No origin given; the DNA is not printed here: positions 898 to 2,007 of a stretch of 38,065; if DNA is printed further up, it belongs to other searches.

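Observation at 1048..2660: Second, low-GC tyrosine recombinase translationally coupled to an HsdM-like protein that lacks the catalytic NPPF motif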

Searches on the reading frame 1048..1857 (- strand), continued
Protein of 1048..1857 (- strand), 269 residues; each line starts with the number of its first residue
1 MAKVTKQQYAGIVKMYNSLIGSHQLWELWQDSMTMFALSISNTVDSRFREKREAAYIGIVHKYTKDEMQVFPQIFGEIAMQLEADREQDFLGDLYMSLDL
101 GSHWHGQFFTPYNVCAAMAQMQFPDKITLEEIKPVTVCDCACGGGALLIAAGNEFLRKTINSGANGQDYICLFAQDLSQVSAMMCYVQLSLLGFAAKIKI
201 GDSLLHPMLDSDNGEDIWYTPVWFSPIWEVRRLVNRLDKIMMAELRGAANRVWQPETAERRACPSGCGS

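Call 101: search_dna_similar(query=window:1114-1857:-, collection=plasmids, mode=protein, max_rows=30, max_evalue=0.001, rows=spread)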
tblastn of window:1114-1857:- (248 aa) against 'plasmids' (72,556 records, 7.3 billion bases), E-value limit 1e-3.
Records with a match: 1956; places in all: 1976; records where one place covers at least 80% of the query: 1724.
Best place of each record, by identity: <60% 1956.
By first word of the organism name: Klebsiella 690; Enterobacter 243; Acinetobacter 188; Pseudomonas 146; Citrobacter 123; Serratia 122; Salmonella 63; Providencia 49; Escherichia 36; Raoultella 34; and 71 more.
By predicted mobility (MOB-suite, as given by PLSDB): conjugative 1381; non-mobilizable 371; mobilizable 204.
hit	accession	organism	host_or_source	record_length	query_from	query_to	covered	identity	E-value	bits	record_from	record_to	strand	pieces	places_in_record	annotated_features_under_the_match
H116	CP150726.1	Achromobacter denitrificans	Homo sapiens,culture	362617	8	236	92%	37.3%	6e-27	115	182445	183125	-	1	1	N-6 DNA methylase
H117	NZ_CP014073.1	Klebsiella quasipneumoniae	Homo sapiens,urine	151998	2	247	99%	30.6%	2e-14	79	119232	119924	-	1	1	N-6 DNA methylase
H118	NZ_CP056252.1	Citrobacter sp. RHBSTW-00903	culture,Wastewater influent sample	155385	21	247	92%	32.9%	5e-17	87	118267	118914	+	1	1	N-6 DNA methylase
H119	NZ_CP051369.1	Salmonella enterica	bovine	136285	21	247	92%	32.5%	2e-16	86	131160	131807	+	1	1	N-6 DNA methylase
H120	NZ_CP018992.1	Escherichia coli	Homo sapiens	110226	26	247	90%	33.0%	9e-14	77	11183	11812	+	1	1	N-6 DNA methylase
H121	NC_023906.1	Klebsiella pneumoniae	-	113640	26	247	90%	33.0%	9e-14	77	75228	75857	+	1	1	N-6 DNA methylase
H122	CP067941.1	Klebsiella pneumoniae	Homo sapiens,respiratory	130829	26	247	90%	33.0%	9e-14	77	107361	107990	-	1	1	N-6 DNA methylase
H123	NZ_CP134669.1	Enterobacter ludwigii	Homo sapiens,bacteria,rectum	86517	13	246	94%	31.3%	6e-16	84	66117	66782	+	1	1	N-6 DNA methylase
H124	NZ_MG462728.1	Escherichia coli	Homo sapiens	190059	26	247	90%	32.5%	3e-14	79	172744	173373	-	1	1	N-6 DNA methylase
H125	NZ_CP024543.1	Klebsiella pneumoniae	Homo sapiens,urine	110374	26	247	90%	32.0%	1e-13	77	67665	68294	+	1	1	N-6 DNA methylase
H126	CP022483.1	Ralstonia solanacearum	peanut,cell culture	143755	23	231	84%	33.8%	3e-21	99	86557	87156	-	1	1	restriction endonuclease subunit M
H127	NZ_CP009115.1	Klebsiella pneumoniae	Homo sapiens,clinical urine culture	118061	26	247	90%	31.6%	4e-13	76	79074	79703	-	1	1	N-6 DNA methylase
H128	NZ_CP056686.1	Klebsiella grimontii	culture,Wastewater influent sample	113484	26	231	83%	33.5%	5e-15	81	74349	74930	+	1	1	N-6 DNA methylase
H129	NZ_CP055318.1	Klebsiella grimontii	culture,Freshwater sample from upstream ...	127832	26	247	90%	30.7%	2e-12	74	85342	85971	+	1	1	N-6 DNA methylase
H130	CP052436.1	Klebsiella pneumoniae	Homo sapiens,blood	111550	26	231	83%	32.5%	2e-13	77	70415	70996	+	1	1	N-6 DNA methylase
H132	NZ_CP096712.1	Acinetobacter baumannii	Homo sapiens,balf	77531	22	237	87%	30.0%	3e-12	73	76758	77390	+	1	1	N-6 DNA methylase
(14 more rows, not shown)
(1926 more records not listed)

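Call 102: get_annotated_region(hit=H96, flank=7000)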
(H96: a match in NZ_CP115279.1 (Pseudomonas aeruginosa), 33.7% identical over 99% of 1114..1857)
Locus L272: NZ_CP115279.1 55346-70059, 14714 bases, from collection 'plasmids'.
description: Pseudomonas aeruginosa strain F011 plasmid pF011, complete sequence
organism: Pseudomonas aeruginosa (NCBI taxid 287)
taxonomy: Bacteria; Pseudomonadota; Gammaproteobacteria; Pseudomonadales; Pseudomonadaceae; Pseudomonas; Pseudomonas aeruginosa
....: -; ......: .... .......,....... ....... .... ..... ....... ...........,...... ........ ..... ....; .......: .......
typing (MOB-suite, as given by PLSDB): non-mobilizable
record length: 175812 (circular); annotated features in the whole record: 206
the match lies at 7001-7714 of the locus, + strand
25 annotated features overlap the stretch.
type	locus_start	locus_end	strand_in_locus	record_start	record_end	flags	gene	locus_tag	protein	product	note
CDS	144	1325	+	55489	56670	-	-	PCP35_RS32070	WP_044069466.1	phosphoadenosine phosphosulfate reductase family protein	-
CDS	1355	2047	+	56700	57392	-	-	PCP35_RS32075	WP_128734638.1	hypothetical protein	-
CDS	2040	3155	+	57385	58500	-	-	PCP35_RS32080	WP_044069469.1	phage Gp37/Gp68 family protein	-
CDS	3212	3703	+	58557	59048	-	-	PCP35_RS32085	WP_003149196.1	hypothetical protein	-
CDS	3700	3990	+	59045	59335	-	-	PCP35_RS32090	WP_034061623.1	hypothetical protein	-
CDS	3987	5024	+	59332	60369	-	-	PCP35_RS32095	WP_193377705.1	hypothetical protein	-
CDS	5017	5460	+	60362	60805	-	-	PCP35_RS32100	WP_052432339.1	hypothetical protein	-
CDS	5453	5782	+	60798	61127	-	-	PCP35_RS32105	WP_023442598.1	Lar family restriction alleviation protein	-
CDS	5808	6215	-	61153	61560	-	-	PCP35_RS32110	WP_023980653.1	hypothetical protein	-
CDS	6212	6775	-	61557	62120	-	-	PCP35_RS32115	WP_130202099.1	hypothetical protein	-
CDS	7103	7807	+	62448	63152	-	-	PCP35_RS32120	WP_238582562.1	N-6 DNA methylase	GO:0006306 - DNA methylation [Evidence IEA]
CDS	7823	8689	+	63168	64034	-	-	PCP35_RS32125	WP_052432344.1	hypothetical protein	-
CDS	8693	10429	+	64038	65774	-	-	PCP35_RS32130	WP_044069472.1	DNA cytosine methyltransferase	-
CDS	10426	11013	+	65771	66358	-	-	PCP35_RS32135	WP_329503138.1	hypothetical protein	-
CDS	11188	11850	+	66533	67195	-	-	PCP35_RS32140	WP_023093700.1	site-specific integrase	GO:0015074 - DNA integration [Evidence IEA]; GO:0006310 - DNA recombination [Evidence IEA]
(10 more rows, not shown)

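Call 103: get_annotated_region(hit=H121, flank=8000)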
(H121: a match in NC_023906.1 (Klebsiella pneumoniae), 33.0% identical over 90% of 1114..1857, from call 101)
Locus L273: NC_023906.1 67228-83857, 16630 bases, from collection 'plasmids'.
description: Klebsiella pneumoniae plasmid pGR-3913, complete sequence
organism: Klebsiella pneumoniae (NCBI taxid 573)
taxonomy: Bacteria; Pseudomonadota; Gammaproteobacteria; Enterobacterales; Enterobacteriaceae; Klebsiella; Klebsiella pneumoniae
host: -; source: -; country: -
typing (MOB-suite, as given by PLSDB): conjugative; replicon IncFIB,IncFII,rep_cluster_2183; relaxase MOBF,MOBF; mating-pair formation MPF_F
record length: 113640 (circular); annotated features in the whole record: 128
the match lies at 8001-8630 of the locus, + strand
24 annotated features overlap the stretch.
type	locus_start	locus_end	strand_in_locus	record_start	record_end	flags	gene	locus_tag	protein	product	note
CDS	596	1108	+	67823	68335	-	ssb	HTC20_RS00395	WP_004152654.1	single-stranded DNA-binding protein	GO:0006310 - DNA recombination [Evidence IEA]; GO:0006281 - DNA repair [Evidence IEA]; GO:0006260 - DNA replication ...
CDS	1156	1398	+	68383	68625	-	-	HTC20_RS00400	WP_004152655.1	DUF905 domain-containing protein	-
CDS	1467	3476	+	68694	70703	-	-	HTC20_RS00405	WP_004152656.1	ParB/RepB/Spo0J family partition protein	-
CDS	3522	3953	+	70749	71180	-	psiB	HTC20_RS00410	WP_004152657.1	conjugation system SOS inhibitor PsiB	-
CDS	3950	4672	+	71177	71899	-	-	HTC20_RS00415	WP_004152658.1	plasmid SOS inhibition protein A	-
CDS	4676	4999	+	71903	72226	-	-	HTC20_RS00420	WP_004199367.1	hypothetical protein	-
CDS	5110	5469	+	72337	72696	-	-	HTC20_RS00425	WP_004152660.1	hypothetical protein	-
CDS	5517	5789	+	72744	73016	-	-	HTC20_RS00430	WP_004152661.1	hypothetical protein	-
CDS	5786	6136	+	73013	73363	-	-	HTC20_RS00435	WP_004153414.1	hypothetical protein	-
CDS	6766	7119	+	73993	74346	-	-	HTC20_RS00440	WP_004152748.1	hypothetical protein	-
CDS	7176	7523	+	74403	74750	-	-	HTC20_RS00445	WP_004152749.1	hypothetical protein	-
CDS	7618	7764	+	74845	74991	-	-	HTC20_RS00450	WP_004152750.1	hypothetical protein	-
CDS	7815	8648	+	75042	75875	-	-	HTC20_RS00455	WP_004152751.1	N-6 DNA methylase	GO:0006306 - DNA methylation [Evidence IEA]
CDS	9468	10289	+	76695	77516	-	-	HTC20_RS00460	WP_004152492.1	DUF932 domain-containing protein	-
CDS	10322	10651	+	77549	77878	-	-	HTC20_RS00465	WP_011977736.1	DUF5983 family protein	-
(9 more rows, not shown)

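Call 104: get_annotated_region(hit=H132, flank=6000)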
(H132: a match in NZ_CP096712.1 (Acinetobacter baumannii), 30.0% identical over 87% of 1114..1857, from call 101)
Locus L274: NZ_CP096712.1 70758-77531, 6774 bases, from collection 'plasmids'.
description: Acinetobacter baumannii strain 5759 plasmid p5759_2, complete sequence
organism: Acinetobacter baumannii (NCBI taxid 470)
taxonomy: Bacteria; Pseudomonadota; Gammaproteobacteria; Moraxellales; Moraxellaceae; Acinetobacter; Acinetobacter baumannii
host: -; source: Homo sapiens,balf; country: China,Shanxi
typing (MOB-suite, as given by PLSDB): conjugative; replicon rep_cluster_650; relaxase MOBF; mating-pair formation MPF_F
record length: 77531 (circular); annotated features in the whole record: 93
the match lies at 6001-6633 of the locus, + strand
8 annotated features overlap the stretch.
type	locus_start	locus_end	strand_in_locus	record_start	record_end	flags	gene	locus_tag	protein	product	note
CDS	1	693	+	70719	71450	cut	-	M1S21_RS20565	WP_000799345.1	hypothetical protein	-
CDS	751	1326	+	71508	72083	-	-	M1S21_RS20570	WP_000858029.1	hypothetical protein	-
CDS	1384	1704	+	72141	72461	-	-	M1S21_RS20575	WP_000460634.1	hypothetical protein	-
CDS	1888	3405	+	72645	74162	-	-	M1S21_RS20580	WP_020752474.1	DNA cytosine methyltransferase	-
CDS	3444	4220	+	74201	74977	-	-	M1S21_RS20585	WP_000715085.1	hypothetical protein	-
CDS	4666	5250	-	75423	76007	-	-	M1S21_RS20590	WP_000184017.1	hypothetical protein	-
CDS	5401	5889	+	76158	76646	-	-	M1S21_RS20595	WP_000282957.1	hypothetical protein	-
CDS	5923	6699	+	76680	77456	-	-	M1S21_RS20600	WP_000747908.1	N-6 DNA methylase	-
